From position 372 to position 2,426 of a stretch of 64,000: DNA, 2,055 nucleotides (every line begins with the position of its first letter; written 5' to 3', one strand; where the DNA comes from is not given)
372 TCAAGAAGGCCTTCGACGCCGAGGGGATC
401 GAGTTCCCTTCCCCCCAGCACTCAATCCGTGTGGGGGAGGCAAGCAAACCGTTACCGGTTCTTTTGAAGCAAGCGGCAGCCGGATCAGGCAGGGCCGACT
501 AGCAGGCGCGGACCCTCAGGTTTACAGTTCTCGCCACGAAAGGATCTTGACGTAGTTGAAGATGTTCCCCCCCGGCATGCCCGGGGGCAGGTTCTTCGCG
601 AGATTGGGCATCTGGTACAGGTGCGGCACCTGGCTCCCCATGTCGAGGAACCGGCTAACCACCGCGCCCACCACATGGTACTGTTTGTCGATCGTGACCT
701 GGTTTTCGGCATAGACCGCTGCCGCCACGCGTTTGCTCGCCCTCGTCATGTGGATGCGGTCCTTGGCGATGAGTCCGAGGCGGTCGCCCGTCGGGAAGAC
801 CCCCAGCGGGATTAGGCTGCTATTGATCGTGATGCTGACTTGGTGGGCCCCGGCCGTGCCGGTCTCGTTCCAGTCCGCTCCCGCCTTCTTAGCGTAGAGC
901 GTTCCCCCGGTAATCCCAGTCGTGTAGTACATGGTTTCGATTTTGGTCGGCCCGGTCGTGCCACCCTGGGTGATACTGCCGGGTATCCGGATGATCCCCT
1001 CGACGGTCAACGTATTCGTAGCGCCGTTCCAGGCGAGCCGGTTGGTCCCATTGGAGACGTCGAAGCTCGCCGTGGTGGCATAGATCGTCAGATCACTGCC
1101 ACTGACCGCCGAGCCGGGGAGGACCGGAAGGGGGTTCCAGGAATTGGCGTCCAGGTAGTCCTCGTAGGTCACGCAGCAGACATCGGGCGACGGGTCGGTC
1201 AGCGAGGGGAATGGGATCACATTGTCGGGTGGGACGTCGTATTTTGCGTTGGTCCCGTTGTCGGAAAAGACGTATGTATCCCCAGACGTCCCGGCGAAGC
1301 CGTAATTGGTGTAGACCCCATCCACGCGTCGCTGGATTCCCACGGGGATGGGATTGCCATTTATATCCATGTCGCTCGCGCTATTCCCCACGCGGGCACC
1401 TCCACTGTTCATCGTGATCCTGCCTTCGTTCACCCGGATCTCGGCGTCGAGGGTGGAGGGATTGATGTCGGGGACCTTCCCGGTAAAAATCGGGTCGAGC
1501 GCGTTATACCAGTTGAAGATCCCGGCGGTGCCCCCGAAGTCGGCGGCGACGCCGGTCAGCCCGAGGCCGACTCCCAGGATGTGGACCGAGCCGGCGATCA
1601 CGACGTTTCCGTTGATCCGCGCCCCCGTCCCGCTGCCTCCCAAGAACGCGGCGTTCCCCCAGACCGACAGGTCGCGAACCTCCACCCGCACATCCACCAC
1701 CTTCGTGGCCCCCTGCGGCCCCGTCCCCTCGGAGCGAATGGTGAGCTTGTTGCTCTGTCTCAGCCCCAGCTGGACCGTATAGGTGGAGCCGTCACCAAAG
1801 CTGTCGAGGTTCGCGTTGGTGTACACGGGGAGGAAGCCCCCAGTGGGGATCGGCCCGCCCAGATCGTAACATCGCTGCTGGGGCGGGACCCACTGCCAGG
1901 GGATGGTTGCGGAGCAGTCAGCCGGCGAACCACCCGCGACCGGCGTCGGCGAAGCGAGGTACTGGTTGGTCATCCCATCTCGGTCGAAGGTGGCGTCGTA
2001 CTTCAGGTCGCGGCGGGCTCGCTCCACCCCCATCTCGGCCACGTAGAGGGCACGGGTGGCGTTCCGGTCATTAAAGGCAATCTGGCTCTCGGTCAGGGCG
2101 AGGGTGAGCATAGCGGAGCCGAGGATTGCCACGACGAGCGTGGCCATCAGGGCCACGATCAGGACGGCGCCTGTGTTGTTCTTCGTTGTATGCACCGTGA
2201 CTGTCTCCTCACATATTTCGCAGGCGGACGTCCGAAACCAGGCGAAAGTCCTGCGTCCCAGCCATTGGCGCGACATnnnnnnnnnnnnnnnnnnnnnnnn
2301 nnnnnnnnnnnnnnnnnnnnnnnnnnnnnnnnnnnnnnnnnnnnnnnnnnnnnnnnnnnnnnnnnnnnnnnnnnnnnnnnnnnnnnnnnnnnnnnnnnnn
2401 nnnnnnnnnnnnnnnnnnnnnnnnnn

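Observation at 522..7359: Sigma-54-driven minor-pilin-like operon in GspH-I-J-K order, bracketed by two ~560-aa PilX-N-domain proteins, beside an orphan NtrC/PilR-type activator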

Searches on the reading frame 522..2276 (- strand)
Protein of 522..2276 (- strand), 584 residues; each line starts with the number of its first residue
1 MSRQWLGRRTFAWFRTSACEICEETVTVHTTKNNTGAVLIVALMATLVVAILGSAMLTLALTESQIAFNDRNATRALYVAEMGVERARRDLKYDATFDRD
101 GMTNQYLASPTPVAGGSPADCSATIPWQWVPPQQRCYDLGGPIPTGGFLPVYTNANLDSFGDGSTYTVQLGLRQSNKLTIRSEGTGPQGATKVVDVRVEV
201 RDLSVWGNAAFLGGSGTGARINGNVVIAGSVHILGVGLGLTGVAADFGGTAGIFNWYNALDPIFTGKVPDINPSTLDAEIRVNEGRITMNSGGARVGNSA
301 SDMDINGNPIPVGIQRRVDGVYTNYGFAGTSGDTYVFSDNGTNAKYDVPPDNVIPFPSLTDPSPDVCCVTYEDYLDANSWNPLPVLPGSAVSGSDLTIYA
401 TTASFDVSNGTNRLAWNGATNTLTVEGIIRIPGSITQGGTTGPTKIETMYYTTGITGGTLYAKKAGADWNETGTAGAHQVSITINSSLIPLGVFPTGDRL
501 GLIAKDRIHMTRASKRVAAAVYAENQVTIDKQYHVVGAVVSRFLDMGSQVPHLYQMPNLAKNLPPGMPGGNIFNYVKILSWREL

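Call 3: search_protein_families(library=pfam, proteins=[window:522-2276:-], max_evalue=0.1)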
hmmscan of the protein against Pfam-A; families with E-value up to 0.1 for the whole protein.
window:522-2276:- (584 aa): 1 family
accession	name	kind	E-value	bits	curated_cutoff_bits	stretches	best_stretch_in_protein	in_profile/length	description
PF14341.11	PilX_N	-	8.3e-06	26.1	25.5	1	36-85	2-51/51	PilX N-terminal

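Call 4: search_protein_families(library=ncbifam, proteins=[window:522-2276:-], max_evalue=0.1)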
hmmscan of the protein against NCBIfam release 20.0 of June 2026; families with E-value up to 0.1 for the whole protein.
window:522-2276:- (584 aa): 2 families
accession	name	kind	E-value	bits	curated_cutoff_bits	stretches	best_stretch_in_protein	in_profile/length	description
NF037980.1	T2SS_GspK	equivalog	0.00051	19.7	130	1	35-107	2-76/307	type II secretion system minor pseudopilin GspK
NF038301.1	EPS_HpsA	equivalog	0.091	10.3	400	0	30-92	41-103/1503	hormogonium polysaccharide biosynthesis protein HpsA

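Call 18: find_homologous_proteins(query=window:522-2195:-)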
Query window:522-2195:- (557 aa): 60 proteins with E <= 0.001 among 8000 candidates.
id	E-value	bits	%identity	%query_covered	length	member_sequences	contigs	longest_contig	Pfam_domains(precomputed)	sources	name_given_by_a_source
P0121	0.0e+0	1221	96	100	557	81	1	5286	PF14341.12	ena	-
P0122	0.0e+0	1162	92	100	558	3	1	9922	PF14341.12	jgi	jgi:hypothetical protein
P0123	0.0e+0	1153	92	100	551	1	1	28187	PF14341.12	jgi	jgi:type II secretory pathway pseudopilin PulG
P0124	0.0e+0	1141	93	97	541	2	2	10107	-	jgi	jgi:hypothetical protein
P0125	2.3e-294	995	79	99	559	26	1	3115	PF14341.12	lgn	-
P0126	4.6e-291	984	78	100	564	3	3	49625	PF14341.12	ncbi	-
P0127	3.2e-284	962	77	99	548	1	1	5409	PF14341.12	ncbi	-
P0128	6.1e-284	961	78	99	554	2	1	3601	PF14341.12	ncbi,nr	ncbi:MAG TPA: pilus assembly PilX N-terminal domain-containing protein [Candidatus Methylomirabilis 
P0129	1.0e-281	953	76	99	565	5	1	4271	PF14341.12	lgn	-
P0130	5.1e-258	875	69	99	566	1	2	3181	-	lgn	-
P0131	7.4e-255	865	70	100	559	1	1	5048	PF14341.12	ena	-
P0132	1.8e-249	847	70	95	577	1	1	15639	PF14341.12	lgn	-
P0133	2.0e-248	844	68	99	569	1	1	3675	-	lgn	-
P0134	1.5e-247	841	68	100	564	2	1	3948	PF14341.12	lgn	-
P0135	1.0e-245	835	67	100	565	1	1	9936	PF14341.12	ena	-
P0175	1.7e-43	167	30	99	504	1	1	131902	-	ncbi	-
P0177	5.0e-32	129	32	62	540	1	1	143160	-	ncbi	-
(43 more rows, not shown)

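Call 24: search_solved_structures(query=A2, max_evalue=1)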
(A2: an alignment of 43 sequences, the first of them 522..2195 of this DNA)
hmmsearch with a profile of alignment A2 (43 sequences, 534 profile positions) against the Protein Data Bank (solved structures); distinct sequences matched with E-value up to 1: 3.
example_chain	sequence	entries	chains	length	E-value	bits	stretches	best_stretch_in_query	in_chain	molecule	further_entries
6qvi_A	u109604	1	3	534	4.3e-27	98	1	40-494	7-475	ComZ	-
7tgg_A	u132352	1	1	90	0.43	12.2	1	3-64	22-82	Geopilin domain 1 protein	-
9egp_A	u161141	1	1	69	0.54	11.9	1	3-50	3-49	Geopilin domain 1 protein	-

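Call 25: find_encoding_contigs(protein=P0126, flank=10000, max_places=2)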
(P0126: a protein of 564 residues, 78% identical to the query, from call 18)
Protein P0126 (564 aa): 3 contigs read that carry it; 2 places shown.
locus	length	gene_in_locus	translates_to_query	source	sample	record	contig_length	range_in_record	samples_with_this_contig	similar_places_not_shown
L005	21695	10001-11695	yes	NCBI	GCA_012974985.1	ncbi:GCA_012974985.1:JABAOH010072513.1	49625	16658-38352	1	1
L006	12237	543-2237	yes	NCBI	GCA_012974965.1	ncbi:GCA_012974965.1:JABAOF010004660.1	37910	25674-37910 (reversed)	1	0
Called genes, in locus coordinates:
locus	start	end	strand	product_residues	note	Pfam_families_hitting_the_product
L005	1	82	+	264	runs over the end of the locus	PF23023:Anti-Pycsar_Apyc1, PF00753:Lactamase_B, PF12706:Lactamase_B_2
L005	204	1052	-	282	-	PF02596:DUF169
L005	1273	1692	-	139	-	-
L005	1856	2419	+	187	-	PF01923:Cob_adeno_trans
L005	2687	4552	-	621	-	PF02225:PA (weak), PF04389:Peptidase_M28, PF00595:PDZ, PF13180:PDZ_2, PF17820:PDZ_6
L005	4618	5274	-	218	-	PF00730:HhH-GPD, PF00633:HHH (weak)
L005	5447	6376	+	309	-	PF04909:Amidohydro_2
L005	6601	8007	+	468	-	PF00072:Response_reg, PF00158:Sigma54_activat, PF14532:Sigma54_activ_2, PF00004:AAA (weak), PF07728:AAA_5 (weak), PF25601:AAA_lid_14, PF02954:HTH_8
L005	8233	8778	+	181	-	-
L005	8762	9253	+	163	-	-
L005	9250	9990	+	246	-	PF07963:N_methyl (weak)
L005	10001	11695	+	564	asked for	PF14341:PilX_N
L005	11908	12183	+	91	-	-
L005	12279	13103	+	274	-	-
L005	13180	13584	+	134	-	-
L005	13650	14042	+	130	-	-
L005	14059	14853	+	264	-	-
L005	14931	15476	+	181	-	-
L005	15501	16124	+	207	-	-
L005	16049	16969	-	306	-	PF21088:MS_channel_1st, PF00924:MS_channel_2nd, PF21082:MS_channel_3rd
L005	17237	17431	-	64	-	-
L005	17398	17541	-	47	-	-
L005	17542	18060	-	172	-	-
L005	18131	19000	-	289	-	PF02749:QRPTase_N, PF01729:QRPTase_C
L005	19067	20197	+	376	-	-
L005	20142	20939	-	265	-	PF00902:TatC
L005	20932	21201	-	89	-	PF02416:TatA_B_E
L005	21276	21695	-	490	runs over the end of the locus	PF02386:TrkH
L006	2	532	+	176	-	?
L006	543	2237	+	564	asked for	PF14341:PilX_N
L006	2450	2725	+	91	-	-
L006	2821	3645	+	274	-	-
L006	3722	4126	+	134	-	-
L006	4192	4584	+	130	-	-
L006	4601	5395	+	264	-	-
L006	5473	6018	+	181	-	-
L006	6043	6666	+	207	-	-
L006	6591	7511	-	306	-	PF21088:MS_channel_1st, PF00924:MS_channel_2nd, PF21082:MS_channel_3rd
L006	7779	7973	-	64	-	-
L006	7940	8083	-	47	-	-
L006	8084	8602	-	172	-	-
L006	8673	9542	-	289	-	PF02749:QRPTase_N, PF01729:QRPTase_C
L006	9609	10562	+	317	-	PF02445:NadA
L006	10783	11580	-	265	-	PF00902:TatC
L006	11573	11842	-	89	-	PF02416:TatA_B_E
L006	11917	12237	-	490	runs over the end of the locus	PF02386:TrkH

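Call 26: find_encoding_contigs(protein=P0123, flank=10000, max_places=2)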
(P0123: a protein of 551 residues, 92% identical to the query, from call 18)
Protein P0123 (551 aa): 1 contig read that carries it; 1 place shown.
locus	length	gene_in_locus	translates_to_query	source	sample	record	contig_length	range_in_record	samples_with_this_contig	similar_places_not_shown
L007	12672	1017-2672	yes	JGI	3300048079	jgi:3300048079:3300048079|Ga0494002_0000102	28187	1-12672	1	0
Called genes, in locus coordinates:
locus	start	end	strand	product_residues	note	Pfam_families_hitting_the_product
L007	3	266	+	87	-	?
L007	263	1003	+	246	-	PF07963:N_methyl (weak)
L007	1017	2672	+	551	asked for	PF14341:PilX_N (weak)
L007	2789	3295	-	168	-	-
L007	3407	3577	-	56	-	-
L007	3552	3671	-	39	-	-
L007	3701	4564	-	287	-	PF02749:QRPTase_N, PF01729:QRPTase_C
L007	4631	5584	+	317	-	PF02445:NadA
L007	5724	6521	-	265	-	PF00902:TatC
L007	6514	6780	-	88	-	PF02416:TatA_B_E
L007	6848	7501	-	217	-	PF00070:Pyr_redox (faint), PF02254:TrkA_N, PF13241:NAD_binding_7 (weak), PF02080:TrkA_C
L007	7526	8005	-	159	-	PF02254:TrkA_N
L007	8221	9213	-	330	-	PF01384:PHO4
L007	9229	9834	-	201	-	PF01865:PhoU_div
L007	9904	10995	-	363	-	PF01820:Dala_Dala_lig_N, PF02222:ATP-grasp (weak), PF02786:CPSase_L_D2 (weak), PF07478:Dala_Dala_lig_C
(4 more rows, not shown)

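Call 34: predict_structure(alignment_id=A2)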
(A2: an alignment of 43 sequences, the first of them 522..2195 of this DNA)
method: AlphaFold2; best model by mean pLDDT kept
length: 557 residues; sequences in the alignment: 43
mean_pLDDT: 85.7   pTM: 0.81
mean pLDDT of the five models: 85.7, 85.1, 84.0, 83.6, 82.1
residues with pLDDT >= 90: 262; 70-90: 232; 50-70: 56; < 50: 7
segments of 3 or more residues with pLDDT < 50: 1-3, 86-88
pLDDT, mean of each block of 10 residues (from residue 1): 55 82 84 80 87 88 79 63 52 56 55 73 71 80 86 90 91 87 85 81 91 88 90 89 87 93 90 85 86 93 92 91 81 85 92 95 94 95 95 96 97 90 92 96 83 96 93 97 92 96 91 91 89 89 82 90
secondary structure, 60 per line:
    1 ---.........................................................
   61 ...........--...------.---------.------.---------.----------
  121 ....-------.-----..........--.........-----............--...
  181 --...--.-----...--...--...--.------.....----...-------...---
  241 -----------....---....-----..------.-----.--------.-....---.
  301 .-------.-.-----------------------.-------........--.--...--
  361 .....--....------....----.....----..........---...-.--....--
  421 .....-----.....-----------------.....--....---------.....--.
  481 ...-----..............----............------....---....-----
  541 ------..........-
elements in order: H4-70 E121-124 E138-147 E150-158 E164-175 E183-185 E194-196 E199-201 E204-206 E216-220 E225-227 E252-255 E259-262 E293-296 H344-350 E368-371 E378-381 E386-390 E395-404 E408-410 E421-425 E431-435 E453-457 E460-463 E473-477 E480-483 E489-502 E507-518 E525-528 H532-535 E547-556

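Call 38: fold_search(model_id=the predicted structure, library=pdb)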
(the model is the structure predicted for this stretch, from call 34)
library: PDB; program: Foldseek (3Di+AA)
matches with E <= 10: 57; with E <= 0.001: 3
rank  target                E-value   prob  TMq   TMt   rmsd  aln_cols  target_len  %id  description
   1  6qvi_A                1.2e-18  1.00  0.53  0.56   9.3       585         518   18  Crystal structure of competence-associated pilin ComZ from Thermus thermophilus (released 2019-05-29)
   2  6qvi_C                6.8e-18  1.00  0.51  0.55   9.2       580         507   18  Crystal structure of competence-associated pilin ComZ from Thermus thermophilus (released 2019-05-29)
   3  6qvi_B                6.0e-15  1.00  0.45  0.50   9.5       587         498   16  Crystal structure of competence-associated pilin ComZ from Thermus thermophilus (released 2019-05-29)
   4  9lhs                  1.8e+00  0.08  0.19  0.38  11.9       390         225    8  Crystal structure of an ice-binding protein from Candidatus Cryosericum odellii (released 2025-09-03)
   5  3vn3_A                2.2e+00  0.25  0.16  0.36   4.9       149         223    9  Fungal antifreeze protein exerts hyperactivity by constructing an inequable beta-helix (released 2012-06-06)
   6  8ah9                  2.4e+00  0.15  0.07  0.27   4.4        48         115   25  De novo retro-aldolase RAbetaB-16.1 (released 2023-08-16)
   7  6d0t_B                2.8e+00  0.16  0.07  0.29   3.3        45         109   24  De novo design of a fluorescence-activating beta barrel - BB1 (released 2018-09-19)
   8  8e0p_A                3.0e+00  0.28  0.09  0.06   3.5        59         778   15  Crystal structure of mouse APCDD1 in fusion with engineered MBP (released 2023-05-03)
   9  6ohh_B                3.0e+00  0.13  0.07  0.25   4.0        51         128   22  Structure of EF1p2_mFAP2b bound to DFHBI (released 2020-04-08)
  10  8e0p_B                3.2e+00  0.25  0.09  0.06   3.7        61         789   15  Crystal structure of mouse APCDD1 in fusion with engineered MBP (released 2023-05-03)
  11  6d0t_A                3.4e+00  0.14  0.07  0.28   3.5        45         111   24  De novo design of a fluorescence-activating beta barrel - BB1 (released 2018-09-19)
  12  6ohh_A                3.4e+00  0.13  0.07  0.25   4.0        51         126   22  Structure of EF1p2_mFAP2b bound to DFHBI (released 2020-04-08)
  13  6c7o_A                3.4e+00  0.04  0.06  0.07   7.4        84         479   15  Crystal structure of D477G ACO/RPE65 chimera, trigonal crystal form (released 2018-04-25)
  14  8e0r_A                3.5e+00  0.23  0.09  0.11   4.1        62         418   14  Crystal structure of mouse APCDD1 in P21 space group (released 2023-05-10)
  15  8e0p_D                3.7e+00  0.23  0.09  0.06   3.7        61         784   15  Crystal structure of mouse APCDD1 in fusion with engineered MBP (released 2023-05-03)
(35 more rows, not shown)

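Call 39: search_solved_structures(query=A2, max_evalue=0.001, show_alignments=1)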
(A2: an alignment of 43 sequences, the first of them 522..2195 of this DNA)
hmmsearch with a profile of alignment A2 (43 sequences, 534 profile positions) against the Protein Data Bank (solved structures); distinct sequences matched with E-value up to 0.001: 1.
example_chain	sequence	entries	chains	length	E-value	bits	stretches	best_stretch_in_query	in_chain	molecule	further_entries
6qvi_A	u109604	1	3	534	4.3e-27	98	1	40-494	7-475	ComZ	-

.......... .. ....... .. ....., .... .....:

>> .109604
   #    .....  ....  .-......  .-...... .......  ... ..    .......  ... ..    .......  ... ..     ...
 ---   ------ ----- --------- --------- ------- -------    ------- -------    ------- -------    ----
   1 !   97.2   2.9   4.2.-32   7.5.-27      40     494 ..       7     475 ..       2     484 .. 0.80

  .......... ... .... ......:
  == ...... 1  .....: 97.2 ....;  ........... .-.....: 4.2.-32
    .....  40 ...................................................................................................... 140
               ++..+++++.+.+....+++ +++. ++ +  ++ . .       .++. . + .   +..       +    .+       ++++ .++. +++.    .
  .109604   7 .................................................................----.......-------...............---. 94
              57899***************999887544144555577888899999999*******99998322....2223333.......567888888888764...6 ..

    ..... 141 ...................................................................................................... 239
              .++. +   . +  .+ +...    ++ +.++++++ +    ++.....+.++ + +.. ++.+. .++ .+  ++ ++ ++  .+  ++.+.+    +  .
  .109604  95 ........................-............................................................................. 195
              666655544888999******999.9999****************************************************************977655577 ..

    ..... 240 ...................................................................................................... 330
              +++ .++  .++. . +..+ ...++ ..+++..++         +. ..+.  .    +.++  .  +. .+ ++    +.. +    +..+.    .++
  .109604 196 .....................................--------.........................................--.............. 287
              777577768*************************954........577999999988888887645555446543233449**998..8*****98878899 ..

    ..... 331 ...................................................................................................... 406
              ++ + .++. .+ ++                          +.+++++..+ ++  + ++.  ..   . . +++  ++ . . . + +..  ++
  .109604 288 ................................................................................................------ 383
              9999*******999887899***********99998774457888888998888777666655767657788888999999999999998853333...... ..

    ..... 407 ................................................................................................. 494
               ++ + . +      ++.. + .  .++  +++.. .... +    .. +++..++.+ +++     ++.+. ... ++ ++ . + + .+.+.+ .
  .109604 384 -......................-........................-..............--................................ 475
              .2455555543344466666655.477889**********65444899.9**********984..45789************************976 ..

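Call 81: search_protein_representatives(alignment_id=A2)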
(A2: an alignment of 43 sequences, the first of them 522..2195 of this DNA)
Query: 43 sequences, 534 profile positions. Proteins with E-value up to 0.001 (for the whole library): 7395; up to 1e-10: 578; up to 1e-30: 280. The best 150 are listed.
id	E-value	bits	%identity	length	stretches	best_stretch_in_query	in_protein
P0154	1.8e-259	878.2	-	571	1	5-534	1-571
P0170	6.9e-199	678.2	-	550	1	6-534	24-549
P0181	4.7e-153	527.0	-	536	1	5-534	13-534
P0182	1.4e-139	482.5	-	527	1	6-534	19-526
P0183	3.3e-138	478.0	-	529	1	4-534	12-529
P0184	5.8e-134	464.0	-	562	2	147-534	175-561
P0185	9.3e-133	460.0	-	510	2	130-534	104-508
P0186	9.8e-130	450.0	-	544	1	6-534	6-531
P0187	6.2e-129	447.4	-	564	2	130-533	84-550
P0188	8.0e-125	433.8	-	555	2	130-532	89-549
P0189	1.2e-124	433.3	-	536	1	5-534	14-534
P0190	1.7e-123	429.5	-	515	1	3-531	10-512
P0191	5.8e-123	427.7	-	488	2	133-534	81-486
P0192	6.2e-123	427.6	-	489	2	135-533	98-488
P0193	3.0e-122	425.3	-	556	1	4-534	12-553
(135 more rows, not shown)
